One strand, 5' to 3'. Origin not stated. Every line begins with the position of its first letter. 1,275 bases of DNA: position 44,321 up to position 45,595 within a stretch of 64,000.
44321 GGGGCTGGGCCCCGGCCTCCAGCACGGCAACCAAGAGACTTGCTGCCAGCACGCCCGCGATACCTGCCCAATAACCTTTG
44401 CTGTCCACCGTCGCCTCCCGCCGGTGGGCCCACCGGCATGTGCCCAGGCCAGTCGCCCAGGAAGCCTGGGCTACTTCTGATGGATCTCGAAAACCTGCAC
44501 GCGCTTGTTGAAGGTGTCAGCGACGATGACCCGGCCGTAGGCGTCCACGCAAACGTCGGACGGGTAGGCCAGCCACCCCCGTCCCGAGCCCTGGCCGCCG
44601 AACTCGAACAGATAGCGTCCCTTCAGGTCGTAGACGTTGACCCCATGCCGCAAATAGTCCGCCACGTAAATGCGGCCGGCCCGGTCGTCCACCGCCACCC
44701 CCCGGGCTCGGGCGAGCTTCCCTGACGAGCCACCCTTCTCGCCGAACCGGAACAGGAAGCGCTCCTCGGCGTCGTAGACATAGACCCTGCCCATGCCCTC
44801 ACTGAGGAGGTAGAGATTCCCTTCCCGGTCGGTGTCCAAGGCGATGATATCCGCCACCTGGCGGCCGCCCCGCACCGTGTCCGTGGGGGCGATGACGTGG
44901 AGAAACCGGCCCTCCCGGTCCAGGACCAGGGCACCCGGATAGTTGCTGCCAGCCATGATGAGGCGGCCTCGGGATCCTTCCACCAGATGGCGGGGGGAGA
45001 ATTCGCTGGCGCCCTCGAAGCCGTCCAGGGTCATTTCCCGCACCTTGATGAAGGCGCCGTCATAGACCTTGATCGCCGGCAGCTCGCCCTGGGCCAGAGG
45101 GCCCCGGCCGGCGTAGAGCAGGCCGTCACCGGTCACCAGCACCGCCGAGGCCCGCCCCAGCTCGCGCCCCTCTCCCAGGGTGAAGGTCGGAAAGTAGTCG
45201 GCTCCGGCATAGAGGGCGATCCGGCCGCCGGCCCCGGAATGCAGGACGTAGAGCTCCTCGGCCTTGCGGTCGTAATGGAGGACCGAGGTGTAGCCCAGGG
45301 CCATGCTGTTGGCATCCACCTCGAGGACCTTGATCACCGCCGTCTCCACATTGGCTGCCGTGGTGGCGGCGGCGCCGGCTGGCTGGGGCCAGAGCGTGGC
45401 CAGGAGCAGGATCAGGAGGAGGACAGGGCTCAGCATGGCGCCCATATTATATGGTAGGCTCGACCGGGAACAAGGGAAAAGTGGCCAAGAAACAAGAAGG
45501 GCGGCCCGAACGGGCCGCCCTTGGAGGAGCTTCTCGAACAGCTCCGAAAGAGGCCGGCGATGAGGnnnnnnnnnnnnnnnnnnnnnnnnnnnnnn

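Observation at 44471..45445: Recurrent 'multihaem cytochrome followed by NHL beta-propeller' gene pairs, three times in one window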

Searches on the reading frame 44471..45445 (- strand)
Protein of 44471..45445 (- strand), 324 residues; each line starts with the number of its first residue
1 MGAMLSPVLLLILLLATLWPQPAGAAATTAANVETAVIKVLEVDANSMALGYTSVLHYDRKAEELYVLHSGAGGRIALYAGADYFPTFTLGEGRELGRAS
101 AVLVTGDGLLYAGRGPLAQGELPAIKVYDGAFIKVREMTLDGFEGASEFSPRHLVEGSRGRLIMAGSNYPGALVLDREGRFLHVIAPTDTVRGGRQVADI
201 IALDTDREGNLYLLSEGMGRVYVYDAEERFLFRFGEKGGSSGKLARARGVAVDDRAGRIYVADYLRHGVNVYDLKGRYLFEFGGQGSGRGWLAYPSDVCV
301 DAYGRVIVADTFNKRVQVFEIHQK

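Call 5: search_protein_families(library=pfam, proteins=[window:44471-45445:-], max_evalue=0.01)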
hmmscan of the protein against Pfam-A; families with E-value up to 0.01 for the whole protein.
window:44471-45445:- (324 aa): 3 families
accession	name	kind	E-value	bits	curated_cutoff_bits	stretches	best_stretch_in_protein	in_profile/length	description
PF01436.27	NHL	-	1.4e-12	47.5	20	2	292-319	1-28/28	NHL repeat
PF17170.10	DUF5128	-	9.9e-06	25.4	22.9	1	256-321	53-119/321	6-bladed beta-propeller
PF06977.17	SdiA-regulated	-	0.0007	19.3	21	0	179-261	153-238/249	SdiA-regulated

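Call 6: search_protein_families(library=ncbifam, proteins=[window:44471-45445:-], max_evalue=0.01)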
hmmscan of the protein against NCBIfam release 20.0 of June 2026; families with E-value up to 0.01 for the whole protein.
window:44471-45445:- (324 aa): 1 family
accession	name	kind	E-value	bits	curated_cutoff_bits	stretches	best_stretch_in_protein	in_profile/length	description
NF035926.1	scyF_NHL_VPEP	equivalog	1e-22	80.8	350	1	173-320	127-274/376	scytonemin biosynthesis PEP-CTERM protein ScyF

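Call 8: search_solved_structures(query=window:44471-45445:-, max_evalue=0.01)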
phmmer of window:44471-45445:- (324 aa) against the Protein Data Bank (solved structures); distinct sequences matched with E-value up to 0.01: 36.
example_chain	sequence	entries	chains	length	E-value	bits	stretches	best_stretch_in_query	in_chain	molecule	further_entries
7qrx_A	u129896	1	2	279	6.6e-49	169.9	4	230-319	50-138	E3 ubiquitin-protein ligase TRIM71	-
6d69_A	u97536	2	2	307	6.8e-48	166.6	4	220-320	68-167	NHL Repeat Region of D. melanogaster Thin | Thin, isoform D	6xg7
8j72_A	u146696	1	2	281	1.5e-42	149.1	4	208-319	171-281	E3 ubiquitin-protein ligase TRIM71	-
9jur_A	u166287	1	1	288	1e-40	143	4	230-319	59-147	E3 ubiquitin-protein ligase TRIM71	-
6fpt_A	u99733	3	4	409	1.1e-38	136.4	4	230-319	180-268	E3 ubiquitin-protein ligase TRIM71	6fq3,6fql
7qrw_A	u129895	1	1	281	9.9e-32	113.5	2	203-320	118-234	Isoform 4 of Tripartite motif-containing protein 3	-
7qrv_A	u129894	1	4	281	7.6e-29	104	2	202-320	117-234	Tripartite motif-containing protein 2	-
7b2r_A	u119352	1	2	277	8.7e-29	103.8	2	202-320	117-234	Tripartite motif-containing protein 2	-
7b96_A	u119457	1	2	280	9.9e-29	103.6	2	202-320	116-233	Isoform 2 of Tripartite motif-containing protein 2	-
4zlr_A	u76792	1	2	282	8.2e-20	74.3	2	220-320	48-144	Brain tumor protein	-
5ex7_A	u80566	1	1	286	8.4e-20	74.3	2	220-320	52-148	Brain tumor protein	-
1q7f_A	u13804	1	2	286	9.8e-20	74.1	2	220-320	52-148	brain tumor CG10719-PA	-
8suc_A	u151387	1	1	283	5e-09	38.9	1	167-318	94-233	NHL (Ring finger b-box coiled coil) domain containing protein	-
7nyq_A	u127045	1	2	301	8.2e-09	38.2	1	232-317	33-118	Meiotic P26, isoform C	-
7zq2_A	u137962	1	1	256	2.2e-05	27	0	244-316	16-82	Pizza6-RSH-TSH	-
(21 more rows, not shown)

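Call 53: find_homologous_proteins(query=window:44471-45445:-, max_evalue=0.001)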
Query window:44471-45445:- (324 aa): 140 proteins with E <= 0.001 among 8000 candidates; the best 120 are listed.
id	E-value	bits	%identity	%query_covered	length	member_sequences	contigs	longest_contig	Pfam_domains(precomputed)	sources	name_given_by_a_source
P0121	8.9e-208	707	100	99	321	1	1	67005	PF01436.28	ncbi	ncbi:MAG: hypothetical protein AB1634_02005 [Thermodesulfobacteriota bacterium]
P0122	8.5e-135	467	65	98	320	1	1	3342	PF17170.11,PF01436.28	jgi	-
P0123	2.4e-129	449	65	90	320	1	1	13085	PF17170.11,PF01436.28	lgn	-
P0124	6.3e-128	444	65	94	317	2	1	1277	PF17170.11,PF01436.28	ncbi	-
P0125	3.5e-80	288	46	96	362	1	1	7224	PF17170.11,PF01436.28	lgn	-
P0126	2.3e-78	282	47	97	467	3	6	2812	PF05036.19,PF01436.28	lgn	-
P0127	3.3e-78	281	47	97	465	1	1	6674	PF05036.19,PF01436.28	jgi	-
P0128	3.3e-78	281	47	97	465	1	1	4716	PF05036.19,PF01436.28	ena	-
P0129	8.0e-78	280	45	99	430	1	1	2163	PF05036.19,PF01436.28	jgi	jgi:hypothetical protein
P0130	8.4e-78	280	47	97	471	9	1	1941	PF05036.19,PF01436.28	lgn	-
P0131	1.4e-77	279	45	96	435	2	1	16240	PF05036.19,PF01436.28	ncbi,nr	ncbi:MAG: hypothetical protein A2X84_03045 [Desulfuromonadaceae bacterium GWC2_58_13]|nr:MAG: hypoth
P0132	1.5e-77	279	47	97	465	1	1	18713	PF05036.19,PF01436.28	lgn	-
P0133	2.7e-77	278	46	97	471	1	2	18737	PF05036.19,PF01436.28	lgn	-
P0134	1.4e-76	276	50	84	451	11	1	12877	PF05036.19,PF01436.28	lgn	-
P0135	1.8e-76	275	45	97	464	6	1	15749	PF05036.19,PF01436.28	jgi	-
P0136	6.5e-76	274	45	98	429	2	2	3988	PF05036.19,PF17170.11,PF01436.28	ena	-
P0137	1.3e-75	273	46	97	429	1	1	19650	PF05036.19,PF17170.11,PF01436.28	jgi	jgi:DNA-binding beta-propeller fold protein YncE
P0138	2.5e-75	272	43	97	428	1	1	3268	PF05036.19,PF17170.11,PF01436.28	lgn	-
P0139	4.1e-75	271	46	91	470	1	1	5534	PF05036.19,PF17170.11,PF01436.28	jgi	-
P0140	4.8e-74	267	47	88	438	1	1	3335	PF05036.19,PF17170.11,PF01436.28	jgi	-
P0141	7.5e-74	267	46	88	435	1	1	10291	PF05036.19,PF01436.28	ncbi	-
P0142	7.7e-74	267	48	93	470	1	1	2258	PF05036.19,PF17170.11,PF01436.28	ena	-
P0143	3.6e-73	265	47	93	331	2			PF17170.11,PF20067.6,PF01436.28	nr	nr:NHL repeat-containing protein [Dissulfurirhabdus thermomarina]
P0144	1.1e-72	263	46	88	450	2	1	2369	PF05036.19,PF17170.11,PF01436.28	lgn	-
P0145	1.4e-72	263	49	87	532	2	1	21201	PF05036.19,PF17170.11,PF01436.28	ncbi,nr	ncbi:MAG: hypothetical protein GXP51_00775 [Deltaproteobacteria bacterium]|nr:hypothetical protein [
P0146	3.2e-72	261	45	97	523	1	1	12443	PF05036.19,PF17170.11,PF01436.28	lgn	-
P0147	4.3e-72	261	47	97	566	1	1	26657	PF05036.19,PF01436.28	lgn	-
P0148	5.6e-72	261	46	96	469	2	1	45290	PF17170.11,PF01436.28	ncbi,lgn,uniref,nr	ncbi:hypothetical protein [Malonomonas rubra]|uniref:hypothetical protein n=1 Tax=Malonomonas rubra 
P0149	8.6e-72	260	43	96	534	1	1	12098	PF24125.2,PF17170.11,PF01436.28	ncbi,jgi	-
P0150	2.0e-71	259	44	92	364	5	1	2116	PF17170.11,PF01436.28,PF06739.18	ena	-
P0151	2.7e-71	258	44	97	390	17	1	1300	PF17170.11,PF01436.28,PF08450.19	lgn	-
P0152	2.8e-71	258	46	94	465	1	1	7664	PF05036.19,PF17170.11,PF01436.28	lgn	-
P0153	1.6e-70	256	48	88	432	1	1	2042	PF17170.11,PF01436.28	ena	-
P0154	4.0e-70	254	44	93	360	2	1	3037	PF17170.11,PF01436.28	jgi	jgi:DNA-binding beta-propeller fold protein YncE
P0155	4.5e-69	251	45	93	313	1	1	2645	PF17170.11,PF01436.28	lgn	-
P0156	7.3e-69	250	44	93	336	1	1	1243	PF01436.28,PF06739.18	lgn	-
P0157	1.6e-68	249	37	99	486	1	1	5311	PF17170.11,PF01436.28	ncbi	-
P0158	9.8e-68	247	42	99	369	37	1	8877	PF17170.11,PF01436.28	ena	-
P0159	1.7e-67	246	44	97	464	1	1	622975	PF17170.11,PF01436.28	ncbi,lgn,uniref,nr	ncbi:NHL repeat-containing protein [Malonomonas rubra DSM 5091]|uniref:NHL repeat-containing protein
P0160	2.0e-66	242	41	95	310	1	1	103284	PF17170.11,PF01436.28,PF06739.18,PF08450.19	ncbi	-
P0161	2.6e-66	242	42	87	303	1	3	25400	PF17170.11,PF01436.28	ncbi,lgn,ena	-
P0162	5.4e-66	241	43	97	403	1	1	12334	PF05036.19,PF17170.11,PF01436.28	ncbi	ncbi:MAG: SPOR domain-containing protein [Desulfuromonadaceae bacterium]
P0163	5.6e-66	241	41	96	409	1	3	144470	PF17170.11,PF01436.28,PF06739.18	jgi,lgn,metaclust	metaclust:\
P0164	2.4e-65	239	41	92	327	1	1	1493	PF01731.27,PF01436.28,PF25021.2,PF06739.18,PF08450.19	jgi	-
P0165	6.0e-65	237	40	98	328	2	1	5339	PF17170.11,PF01436.28,PF06739.18,PF08450.19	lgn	-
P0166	8.5e-65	237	40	97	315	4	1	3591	PF17170.11,PF01436.28,PF06739.18,PF08450.19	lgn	-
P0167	9.7e-65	237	40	85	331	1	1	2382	PF17170.11,PF01436.28,PF06739.18,PF08450.19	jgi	jgi:DNA-binding beta-propeller fold protein YncE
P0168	1.3e-64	236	43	85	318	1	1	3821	PF17170.11,PF01436.28,PF06739.18,PF08450.19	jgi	jgi:DNA-binding beta-propeller fold protein YncE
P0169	6.3e-64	234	43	84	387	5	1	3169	PF17170.11,PF01436.28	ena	-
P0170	9.9e-64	233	37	99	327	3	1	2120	PF17170.11,PF01436.28,PF06739.18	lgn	-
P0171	1.2e-63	233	38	97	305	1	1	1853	PF17170.11,PF01436.28,PF06739.18,PF08450.19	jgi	jgi:DNA-binding beta-propeller fold protein YncE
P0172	2.2e-63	232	38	99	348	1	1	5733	PF01969.23,PF17170.11,PF01436.28,PF06739.18,PF08450.19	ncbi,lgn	ncbi:MAG: nickel insertion protein [Nitrospirota bacterium]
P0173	4.2e-63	231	40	93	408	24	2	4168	PF17170.11,PF01436.28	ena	-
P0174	1.3e-62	230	39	98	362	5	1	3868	PF17170.11,PF01436.28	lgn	-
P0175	4.5e-62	228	38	98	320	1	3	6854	PF17170.11,PF01436.28,PF25021.2,PF06739.18,PF08450.19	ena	-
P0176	5.9e-62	228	37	99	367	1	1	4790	PF17170.11,PF01436.28,PF06739.18,PF08450.19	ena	-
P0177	1.3e-61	227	39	90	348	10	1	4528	PF17170.11,PF01436.28,PF06739.18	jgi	-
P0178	1.5e-61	226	40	99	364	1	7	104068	PF17170.11,PF01436.28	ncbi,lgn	-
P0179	1.8e-61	226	38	97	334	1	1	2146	PF17170.11,PF01436.28,PF06739.18,PF08450.19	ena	-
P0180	2.5e-61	226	38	93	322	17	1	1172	PF17170.11,PF01436.28,PF06739.18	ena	-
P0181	2.5e-61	226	38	97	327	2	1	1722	PF17170.11,PF01436.28,PF25021.2,PF06739.18,PF08450.19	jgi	-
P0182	3.4e-61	225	40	96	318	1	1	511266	PF17170.11,PF01436.28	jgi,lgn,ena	-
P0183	3.7e-61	225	36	88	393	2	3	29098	PF06977.18,PF17170.11,PF01436.28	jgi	-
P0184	3.8e-61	225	37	99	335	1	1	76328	PF07494.18,PF17170.11,PF01436.28,PF25021.2,PF06739.18,PF08450.19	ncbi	-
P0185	3.9e-61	225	37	99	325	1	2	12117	PF17170.11,PF22807.3,PF01436.28,PF06739.18,PF08450.19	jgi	jgi:DNA-binding beta-propeller fold protein YncE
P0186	3.2e-60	222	35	100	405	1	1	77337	PF01436.28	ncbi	-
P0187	4.0e-60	222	38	98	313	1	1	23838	PF17170.11,PF01436.28,PF06739.18,PF08450.19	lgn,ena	-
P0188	5.1e-60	221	39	95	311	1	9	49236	PF17170.11,PF01436.28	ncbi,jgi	ncbi:MAG: NHL repeat-containing protein [Nitrospirota bacterium]|jgi:DNA-binding beta-propeller fold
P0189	1.2e-59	220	36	98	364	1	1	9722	PF17170.11,PF01436.28,PF06739.18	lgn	-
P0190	1.2e-59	220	39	99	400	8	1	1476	PF17170.11,PF01436.28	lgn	-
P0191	1.8e-59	220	39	98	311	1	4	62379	PF06977.18,PF17170.11,PF01436.28,PF06739.18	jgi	jgi:DNA-binding beta-propeller fold protein YncE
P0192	1.8e-59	219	41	86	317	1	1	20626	PF17170.11,PF01436.28,PF25021.2,PF06739.18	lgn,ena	-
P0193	3.1e-59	219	41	84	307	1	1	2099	PF17170.11,PF01436.28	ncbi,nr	ncbi:MAG: hypothetical protein EHM49_04360 [Deltaproteobacteria bacterium]|nr:MAG: hypothetical prot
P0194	3.9e-59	218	38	94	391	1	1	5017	PF17170.11,PF01436.28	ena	-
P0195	4.1e-58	215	35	97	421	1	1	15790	PF17170.11,PF01436.28,PF06739.18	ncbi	-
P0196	7.8e-58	214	38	87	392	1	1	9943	PF17170.11,PF01436.28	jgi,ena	-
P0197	9.4e-58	214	38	95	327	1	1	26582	PF17170.11,PF01436.28,PF06739.18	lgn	-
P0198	4.4e-56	208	40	87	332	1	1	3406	PF17170.11,PF01436.28,PF06739.18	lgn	-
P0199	4.7e-56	208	33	93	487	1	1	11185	PF17170.11,PF01436.28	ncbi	ncbi:MAG: NHL repeat-containing protein [Desulfobulbaceae bacterium]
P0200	8.9e-53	197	33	89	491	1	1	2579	PF17170.11,PF01436.28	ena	-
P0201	1.3e-52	197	35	77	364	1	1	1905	PF17170.11,PF01436.28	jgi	jgi:DNA-binding beta-propeller fold protein YncE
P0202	1.9e-50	190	35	97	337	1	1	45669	PF17170.11,PF01436.28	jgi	jgi:DNA-binding beta-propeller fold protein YncE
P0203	9.8e-48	181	39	87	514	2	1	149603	PF01436.28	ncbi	ncbi:MAG: NHL repeat-containing protein [Thermodesulfobacteriota bacterium]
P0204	3.2e-46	176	35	80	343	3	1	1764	PF17170.11,PF01436.28,PF06739.18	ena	-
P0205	7.3e-46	175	54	47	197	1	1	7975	PF17170.11,PF01436.28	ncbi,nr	ncbi:MAG: NHL repeat-containing protein, partial [Thermodesulfobacteriota bacterium]|nr:NHL repeat-c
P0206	5.6e-45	172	29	98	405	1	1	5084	PF17170.11,PF01731.27,PF01436.28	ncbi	-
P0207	1.5e-37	148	32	93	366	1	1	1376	PF17170.11,PF01436.28,PF08450.19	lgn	-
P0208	1.3e-35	141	45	35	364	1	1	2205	PF17170.11,PF01731.27,PF01436.28,PF25021.2,PF06739.18,PF08450.19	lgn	-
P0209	1.7e-35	141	37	73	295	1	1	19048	PF01436.28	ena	-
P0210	2.4e-34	137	39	45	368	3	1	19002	PF17170.11,PF01731.27,PF01436.28,PF25021.2,PF08450.19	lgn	-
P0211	3.4e-34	136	31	56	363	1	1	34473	PF17170.11,PF01731.27,PF01436.28,PF25021.2,PF06739.18,PF08450.19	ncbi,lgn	ncbi:MAG: 6-bladed beta-propeller [Thermodesulfobacteriota bacterium]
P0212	7.7e-34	135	33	35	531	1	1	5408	PF17170.11,PF23381.2,PF01436.28,PF08450.19,PF00643.30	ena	-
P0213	8.4e-34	135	39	37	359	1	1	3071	PF17170.11,PF01436.28,PF25021.2,PF06739.18,PF08450.19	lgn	-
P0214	8.8e-34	135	42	35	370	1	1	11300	PF17170.11,PF01731.27,PF01436.28,PF25021.2,PF06739.18,PF08450.19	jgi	jgi:DNA-binding beta-propeller fold protein YncE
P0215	1.1e-31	128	31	82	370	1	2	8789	PF17170.11,PF01436.28,PF06739.18,PF08450.19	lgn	-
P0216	4.7e-31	126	31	72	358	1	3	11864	PF17170.11,PF01731.27,PF01436.28,PF25021.2,PF08450.19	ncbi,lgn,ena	-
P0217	5.9e-31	126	35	35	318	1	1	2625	PF17170.11,PF00058.24,PF20067.6,PF24684.2,PF01436.28,PF25021.2,PF06739.18,PF08450.19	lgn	-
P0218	4.4e-29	120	28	82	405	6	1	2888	PF17170.11,PF01436.28,PF06739.18,PF08450.19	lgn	-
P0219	4.7e-29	120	38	47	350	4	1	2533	PF17170.11,PF24684.2,PF01436.28,PF25021.2,PF08450.19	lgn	-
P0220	1.0e-28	118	27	88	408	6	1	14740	PF17170.11,PF01436.28,PF06739.18,PF08450.19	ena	-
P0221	1.7e-28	118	36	37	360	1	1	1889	PF17170.11,PF01731.27,PF01436.28,PF25021.2,PF06739.18,PF08450.19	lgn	-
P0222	2.8e-28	117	41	46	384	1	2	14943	PF17170.11,PF01436.28,PF25021.2,PF08450.19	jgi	jgi:sugar lactone lactonase YvrE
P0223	1.1e-27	115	30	52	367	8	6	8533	PF17170.11,PF01731.27,PF01436.28,PF06739.18,PF08450.19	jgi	jgi:DNA-binding beta-propeller fold protein YncE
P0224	5.0e-27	113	22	84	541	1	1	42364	PF16261.12,PF17170.11,PF01436.28,PF08450.19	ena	-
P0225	8.6e-27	112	31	46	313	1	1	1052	PF17170.11,PF01731.27,PF22807.3,PF01436.28,PF25021.2,PF06739.18,PF08450.19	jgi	jgi:DNA-binding beta-propeller fold protein YncE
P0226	4.2e-24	103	38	35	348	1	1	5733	PF10282.16,PF17170.11,PF01731.27,PF02393.22,PF24684.2,PF01436.28,PF25021.2,PF06739.18,PF08450.19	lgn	-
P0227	1.6e-23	101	42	36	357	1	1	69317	PF17170.11,PF01731.27,PF01436.28,PF25021.2,PF08450.19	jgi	jgi:DNA-binding beta-propeller fold protein YncE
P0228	5.8e-23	100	30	52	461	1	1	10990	PF17170.11,PF01436.28,PF25021.2,PF08450.19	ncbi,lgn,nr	ncbi:MAG TPA: NHL repeat-containing protein [Atribacteraceae bacterium]|nr:NHL repeat-containing pro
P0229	1.8e-22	98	46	20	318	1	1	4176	PF17170.11,PF01731.27,PF23500.2,PF24684.2,PF01436.28,PF25021.2,PF08450.19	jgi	jgi:DNA-binding beta-propeller fold protein YncE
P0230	9.7e-22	96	35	37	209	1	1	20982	PF17170.11,PF01436.28,PF25021.2,PF08450.19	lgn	-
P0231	1.4e-21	95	36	45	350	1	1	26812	PF17170.11,PF01436.28,PF25021.2,PF06739.18,PF08450.19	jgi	jgi:DNA-binding beta-propeller fold protein YncE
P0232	1.8e-21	95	33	49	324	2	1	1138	PF17170.11,PF01436.28,PF25021.2,PF08450.19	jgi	-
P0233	5.2e-21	93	35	37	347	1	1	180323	PF17170.11,PF01436.28,PF25021.2,PF08450.19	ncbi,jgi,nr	ncbi:MAG TPA: 6-bladed beta-propeller [Anaeromyxobacteraceae bacterium]|jgi:hypothetical protein|nr:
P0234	5.7e-21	93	30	47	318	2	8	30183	PF17170.11,PF01731.27,PF23500.2,PF24684.2,PF01436.28,PF25021.2,PF08450.19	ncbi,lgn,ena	-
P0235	1.6e-20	92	39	35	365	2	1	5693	PF17170.11,PF01436.28,PF25021.2,PF06739.18,PF08450.19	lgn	-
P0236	3.8e-20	90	36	45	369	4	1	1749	PF17170.11,PF02393.22,PF01436.28,PF25021.2,PF06739.18,PF08450.19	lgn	-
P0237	8.9e-20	89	39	35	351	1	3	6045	PF17170.11,PF01731.27,PF01436.28,PF25021.2,PF08450.19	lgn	-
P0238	4.3e-19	87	29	41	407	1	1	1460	PF17170.11,PF01436.28,PF06739.18,PF08450.19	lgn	-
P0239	8.3e-19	86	26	55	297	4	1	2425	PF17170.11,PF01436.28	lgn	-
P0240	2.0e-18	85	32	72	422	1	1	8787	PF17170.11,PF01731.27,PF01436.28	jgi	jgi:DNA-binding beta-propeller fold protein YncE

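Call 56: find_encoding_contigs(protein=P0182, flank=6000, max_places=3)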
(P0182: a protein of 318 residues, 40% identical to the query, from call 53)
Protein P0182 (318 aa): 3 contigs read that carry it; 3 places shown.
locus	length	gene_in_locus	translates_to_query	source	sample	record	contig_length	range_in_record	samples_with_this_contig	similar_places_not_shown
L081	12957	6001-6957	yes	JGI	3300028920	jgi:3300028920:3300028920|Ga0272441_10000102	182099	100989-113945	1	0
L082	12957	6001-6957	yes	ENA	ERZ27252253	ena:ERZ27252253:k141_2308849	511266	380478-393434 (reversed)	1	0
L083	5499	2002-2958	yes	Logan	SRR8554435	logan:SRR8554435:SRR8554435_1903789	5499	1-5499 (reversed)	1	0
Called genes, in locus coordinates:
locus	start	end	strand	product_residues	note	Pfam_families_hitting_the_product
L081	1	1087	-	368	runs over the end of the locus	PF22113:Mtrc-MtrF_II-IV_dom (faint), PF09699:Paired_CXXCH_1 (faint)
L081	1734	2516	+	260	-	PF14522:Cytochrome_C7 (faint), PF14537:Cytochrom_c3_2 (faint)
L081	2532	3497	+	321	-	PF09699:Paired_CXXCH_1 (faint), PF14522:Cytochrome_C7 (faint), PF14537:Cytochrom_c3_2 (faint)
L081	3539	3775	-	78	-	-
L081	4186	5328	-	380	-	PF09699:Paired_CXXCH_1 (faint)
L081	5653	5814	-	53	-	-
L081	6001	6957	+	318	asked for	PF17170:DUF5128 (weak), PF01436:NHL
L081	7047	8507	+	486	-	PF21783:YNCE, PF10282:Lactonase (faint), PF25174:Beta-prop_THOC3 (faint)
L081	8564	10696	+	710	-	-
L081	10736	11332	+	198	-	PF13036:LpoB (weak), PF05643:GNA1162-like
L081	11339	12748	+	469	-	PF13585:CHU_C (weak)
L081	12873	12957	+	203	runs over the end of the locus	-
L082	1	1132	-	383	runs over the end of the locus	PF22113:Mtrc-MtrF_II-IV_dom (faint), PF09699:Paired_CXXCH_1 (faint)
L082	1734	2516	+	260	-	PF14522:Cytochrome_C7 (faint), PF14537:Cytochrom_c3_2 (faint)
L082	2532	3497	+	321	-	PF09699:Paired_CXXCH_1 (faint), PF14522:Cytochrome_C7 (faint), PF14537:Cytochrom_c3_2 (faint)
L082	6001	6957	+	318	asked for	PF17170:DUF5128 (weak), PF01436:NHL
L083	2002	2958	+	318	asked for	PF17170:DUF5128 (weak), PF01436:NHL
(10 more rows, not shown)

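Call 57: find_encoding_contigs(protein=P0160, flank=6000, max_places=3)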
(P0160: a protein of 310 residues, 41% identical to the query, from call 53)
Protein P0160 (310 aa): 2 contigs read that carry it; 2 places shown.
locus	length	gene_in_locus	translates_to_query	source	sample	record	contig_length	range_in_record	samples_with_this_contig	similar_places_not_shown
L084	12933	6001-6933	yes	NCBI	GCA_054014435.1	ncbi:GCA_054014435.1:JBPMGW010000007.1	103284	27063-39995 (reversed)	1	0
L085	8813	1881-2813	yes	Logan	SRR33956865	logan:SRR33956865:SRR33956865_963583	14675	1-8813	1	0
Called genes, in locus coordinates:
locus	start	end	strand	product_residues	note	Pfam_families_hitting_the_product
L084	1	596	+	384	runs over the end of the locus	-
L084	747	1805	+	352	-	PF14522:Cytochrome_C7 (faint), PF09699:Paired_CXXCH_1 (weak)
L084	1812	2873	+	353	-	PF22113:Mtrc-MtrF_II-IV_dom (faint), PF09699:Paired_CXXCH_1 (weak)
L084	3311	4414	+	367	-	PF03264:Cytochrom_NNT (faint), PF09699:Paired_CXXCH_1 (faint), PF14522:Cytochrome_C7 (faint)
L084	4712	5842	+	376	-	PF09699:Paired_CXXCH_1 (weak)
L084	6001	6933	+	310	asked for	PF01436:NHL (faint), PF08450:SGL (faint), PF06739:SBBP (faint), PF17170:DUF5128 (faint)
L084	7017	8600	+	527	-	PF10282:Lactonase (faint), PF21783:YNCE (faint)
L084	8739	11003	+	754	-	-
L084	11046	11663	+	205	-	-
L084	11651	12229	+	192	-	-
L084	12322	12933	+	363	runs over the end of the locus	PF05643:GNA1162-like (faint)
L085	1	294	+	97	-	?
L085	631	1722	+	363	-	PF09699:Paired_CXXCH_1 (weak)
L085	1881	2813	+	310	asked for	PF01436:NHL (faint), PF08450:SGL (faint), PF06739:SBBP (faint), PF17170:DUF5128 (faint)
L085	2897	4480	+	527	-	PF10282:Lactonase (faint), PF21783:YNCE (faint)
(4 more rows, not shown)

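Call 58: find_encoding_contigs(protein=P0233, flank=6000, max_places=2)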
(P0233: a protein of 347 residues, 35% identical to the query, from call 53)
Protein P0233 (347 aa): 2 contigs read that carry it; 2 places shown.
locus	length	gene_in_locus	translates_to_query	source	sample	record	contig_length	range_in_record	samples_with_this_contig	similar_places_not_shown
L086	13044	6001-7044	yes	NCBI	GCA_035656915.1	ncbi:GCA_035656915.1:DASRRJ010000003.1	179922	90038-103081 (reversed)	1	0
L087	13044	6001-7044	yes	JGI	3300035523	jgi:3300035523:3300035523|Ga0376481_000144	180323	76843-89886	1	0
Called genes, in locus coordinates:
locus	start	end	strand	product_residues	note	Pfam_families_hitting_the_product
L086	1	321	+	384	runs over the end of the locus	PF08450:SGL (faint), PF01436:NHL (faint), PF17170:DUF5128 (weak)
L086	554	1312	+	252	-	PF09699:Paired_CXXCH_1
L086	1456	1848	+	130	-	PF13518:HTH_28 (weak), PF13565:HTH_32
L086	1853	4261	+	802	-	-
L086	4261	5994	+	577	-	-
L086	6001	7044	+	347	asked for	PF01436:NHL (faint), PF08450:SGL (faint), PF25021:TEN_NHL (faint), PF17170:DUF5128 (weak)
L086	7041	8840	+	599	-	PF14522:Cytochrome_C7 (faint), PF14537:Cytochrom_c3_2 (faint), PF09699:Paired_CXXCH_1 (weak), PF22113:Mtrc-MtrF_II-IV_dom, PF09699:Paired_CXXCH_1 (weak)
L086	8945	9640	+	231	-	PF09699:Paired_CXXCH_1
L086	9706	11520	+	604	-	PF13428:TPR_14 (faint), PF00515:TPR_1 (faint), PF07719:TPR_2 (faint), PF14559:TPR_19 (weak), PF13371:TPR_9 (weak), PF13424:TPR_12, PF13432:TPR_16, PF14559:TPR_19, +4 more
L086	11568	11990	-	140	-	PF09699:Paired_CXXCH_1 (weak)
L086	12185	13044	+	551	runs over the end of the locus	-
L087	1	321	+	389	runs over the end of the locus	PF01436:NHL (faint), PF08450:SGL (faint), PF17170:DUF5128 (weak)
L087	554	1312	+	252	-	PF09699:Paired_CXXCH_1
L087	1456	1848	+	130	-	PF13518:HTH_28 (weak), PF13565:HTH_32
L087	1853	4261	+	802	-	-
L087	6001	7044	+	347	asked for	PF01436:NHL (faint), PF08450:SGL (faint), PF25021:TEN_NHL (faint), PF17170:DUF5128 (weak)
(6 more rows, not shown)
